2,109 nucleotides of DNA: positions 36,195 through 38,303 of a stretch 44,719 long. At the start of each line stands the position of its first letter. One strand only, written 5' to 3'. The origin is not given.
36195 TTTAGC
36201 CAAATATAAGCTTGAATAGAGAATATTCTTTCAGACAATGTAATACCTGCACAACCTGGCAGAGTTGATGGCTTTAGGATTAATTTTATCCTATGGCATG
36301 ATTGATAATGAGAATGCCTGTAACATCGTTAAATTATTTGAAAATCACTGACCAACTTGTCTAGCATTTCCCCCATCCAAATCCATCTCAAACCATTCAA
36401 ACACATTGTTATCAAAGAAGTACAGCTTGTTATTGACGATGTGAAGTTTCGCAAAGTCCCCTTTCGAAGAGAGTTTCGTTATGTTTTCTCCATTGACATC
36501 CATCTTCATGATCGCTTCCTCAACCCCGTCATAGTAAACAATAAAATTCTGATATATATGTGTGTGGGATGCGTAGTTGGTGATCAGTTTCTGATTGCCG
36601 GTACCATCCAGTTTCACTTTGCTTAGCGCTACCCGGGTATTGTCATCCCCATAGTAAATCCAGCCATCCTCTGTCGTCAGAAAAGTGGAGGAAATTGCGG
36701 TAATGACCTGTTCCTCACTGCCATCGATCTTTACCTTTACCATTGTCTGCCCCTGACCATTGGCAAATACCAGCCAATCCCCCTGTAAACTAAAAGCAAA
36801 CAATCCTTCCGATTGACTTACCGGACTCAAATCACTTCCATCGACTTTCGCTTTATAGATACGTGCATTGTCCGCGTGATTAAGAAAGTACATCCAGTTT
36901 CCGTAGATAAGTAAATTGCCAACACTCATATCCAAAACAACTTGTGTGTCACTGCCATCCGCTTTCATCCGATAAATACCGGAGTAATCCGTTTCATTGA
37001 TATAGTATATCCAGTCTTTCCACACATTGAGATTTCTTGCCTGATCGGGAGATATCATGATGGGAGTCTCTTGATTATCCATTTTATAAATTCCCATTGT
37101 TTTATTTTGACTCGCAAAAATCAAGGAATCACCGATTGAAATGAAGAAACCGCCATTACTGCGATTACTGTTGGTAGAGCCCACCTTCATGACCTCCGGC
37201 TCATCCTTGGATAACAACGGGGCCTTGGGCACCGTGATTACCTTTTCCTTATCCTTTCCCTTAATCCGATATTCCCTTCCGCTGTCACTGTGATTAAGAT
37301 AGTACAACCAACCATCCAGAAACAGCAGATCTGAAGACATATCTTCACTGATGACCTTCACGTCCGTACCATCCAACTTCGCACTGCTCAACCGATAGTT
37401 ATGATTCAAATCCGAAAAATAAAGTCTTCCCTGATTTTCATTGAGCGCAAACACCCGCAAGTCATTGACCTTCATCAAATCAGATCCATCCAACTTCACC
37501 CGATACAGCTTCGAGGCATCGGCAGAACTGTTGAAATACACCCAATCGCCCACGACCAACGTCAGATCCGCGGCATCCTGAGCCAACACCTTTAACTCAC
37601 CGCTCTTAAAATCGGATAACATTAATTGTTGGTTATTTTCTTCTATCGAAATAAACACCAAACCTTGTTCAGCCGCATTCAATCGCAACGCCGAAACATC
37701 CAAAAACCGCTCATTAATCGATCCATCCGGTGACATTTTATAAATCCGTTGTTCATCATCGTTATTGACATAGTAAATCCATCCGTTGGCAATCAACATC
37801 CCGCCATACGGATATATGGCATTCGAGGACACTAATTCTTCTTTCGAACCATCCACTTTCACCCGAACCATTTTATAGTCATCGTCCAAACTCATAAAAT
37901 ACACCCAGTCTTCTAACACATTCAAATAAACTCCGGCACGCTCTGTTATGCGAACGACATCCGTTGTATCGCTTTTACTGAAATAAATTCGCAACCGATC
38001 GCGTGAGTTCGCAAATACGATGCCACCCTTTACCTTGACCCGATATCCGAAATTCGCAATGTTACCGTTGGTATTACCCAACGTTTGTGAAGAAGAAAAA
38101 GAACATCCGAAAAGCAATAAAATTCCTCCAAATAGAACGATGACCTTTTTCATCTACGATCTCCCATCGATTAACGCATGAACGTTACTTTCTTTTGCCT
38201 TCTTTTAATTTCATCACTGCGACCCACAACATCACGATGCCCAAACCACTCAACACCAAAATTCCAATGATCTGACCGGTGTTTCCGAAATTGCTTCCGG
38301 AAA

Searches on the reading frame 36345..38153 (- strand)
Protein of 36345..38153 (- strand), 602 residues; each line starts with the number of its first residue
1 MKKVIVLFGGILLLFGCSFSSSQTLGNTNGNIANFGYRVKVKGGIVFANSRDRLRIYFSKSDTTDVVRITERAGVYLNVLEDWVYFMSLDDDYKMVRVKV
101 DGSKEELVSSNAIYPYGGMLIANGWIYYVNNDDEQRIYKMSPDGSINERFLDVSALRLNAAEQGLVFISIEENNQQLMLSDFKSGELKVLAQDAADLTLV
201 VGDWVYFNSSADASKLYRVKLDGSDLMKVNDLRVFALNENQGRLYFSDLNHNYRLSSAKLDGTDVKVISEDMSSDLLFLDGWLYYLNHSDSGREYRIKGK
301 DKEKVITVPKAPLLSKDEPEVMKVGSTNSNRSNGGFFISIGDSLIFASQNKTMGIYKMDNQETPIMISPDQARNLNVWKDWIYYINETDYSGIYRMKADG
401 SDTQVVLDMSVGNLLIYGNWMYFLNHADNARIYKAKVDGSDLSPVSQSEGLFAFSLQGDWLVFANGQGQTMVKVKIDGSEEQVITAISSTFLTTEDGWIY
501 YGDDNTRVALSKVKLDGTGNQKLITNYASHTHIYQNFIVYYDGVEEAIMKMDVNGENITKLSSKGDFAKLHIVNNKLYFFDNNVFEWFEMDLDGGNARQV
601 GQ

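Call 82: list_cluster_members(proteins=[window:36345-38153:-, window:29962-31314:-, window:32218-33648:-, window:28492-29949:-, window:41419-42636:+, window:13078-15501:-, window:355-1470:-])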
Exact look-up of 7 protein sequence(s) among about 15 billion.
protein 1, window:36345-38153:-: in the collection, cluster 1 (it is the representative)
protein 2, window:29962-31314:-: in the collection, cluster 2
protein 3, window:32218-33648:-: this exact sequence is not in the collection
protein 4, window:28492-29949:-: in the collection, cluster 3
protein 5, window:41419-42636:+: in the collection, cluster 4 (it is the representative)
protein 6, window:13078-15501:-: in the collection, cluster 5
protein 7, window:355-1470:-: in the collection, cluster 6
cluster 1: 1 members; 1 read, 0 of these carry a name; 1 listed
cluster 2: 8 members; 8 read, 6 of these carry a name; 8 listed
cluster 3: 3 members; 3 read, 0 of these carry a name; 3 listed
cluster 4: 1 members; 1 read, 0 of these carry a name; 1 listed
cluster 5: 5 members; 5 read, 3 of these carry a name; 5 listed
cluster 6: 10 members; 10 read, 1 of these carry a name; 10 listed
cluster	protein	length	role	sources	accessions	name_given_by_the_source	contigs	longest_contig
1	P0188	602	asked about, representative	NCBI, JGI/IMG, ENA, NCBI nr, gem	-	-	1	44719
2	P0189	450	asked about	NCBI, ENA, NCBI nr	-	-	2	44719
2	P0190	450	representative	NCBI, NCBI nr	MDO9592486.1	MAG: MFS transporter [Erysipelotrichaceae bacterium] | MFS transporter [Erysipelotrichaceae bacterium]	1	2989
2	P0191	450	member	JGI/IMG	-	glycoside/pentoside/hexuronide:cation symporter, GPH family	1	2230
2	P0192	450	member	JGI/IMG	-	glycoside/pentoside/hexuronide:cation symporter, GPH family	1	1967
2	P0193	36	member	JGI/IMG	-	glycoside/pentoside/hexuronide:cation symporter, GPH family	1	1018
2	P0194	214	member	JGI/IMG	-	-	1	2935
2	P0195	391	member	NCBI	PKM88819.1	MAG: sodium:melibiose symporter, partial [Firmicutes bacterium HGW-Firmicutes-10]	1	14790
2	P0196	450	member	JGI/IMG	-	glycoside/pentoside/hexuronide:cation symporter, GPH family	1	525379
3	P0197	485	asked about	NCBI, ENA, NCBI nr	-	-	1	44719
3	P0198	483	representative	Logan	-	-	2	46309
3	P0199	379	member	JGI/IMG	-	-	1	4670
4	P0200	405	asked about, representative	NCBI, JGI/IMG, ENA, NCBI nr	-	-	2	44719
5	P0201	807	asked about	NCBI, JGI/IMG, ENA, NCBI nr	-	-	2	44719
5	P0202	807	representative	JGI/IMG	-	superfamily II DNA or RNA helicase/HKD family nuclease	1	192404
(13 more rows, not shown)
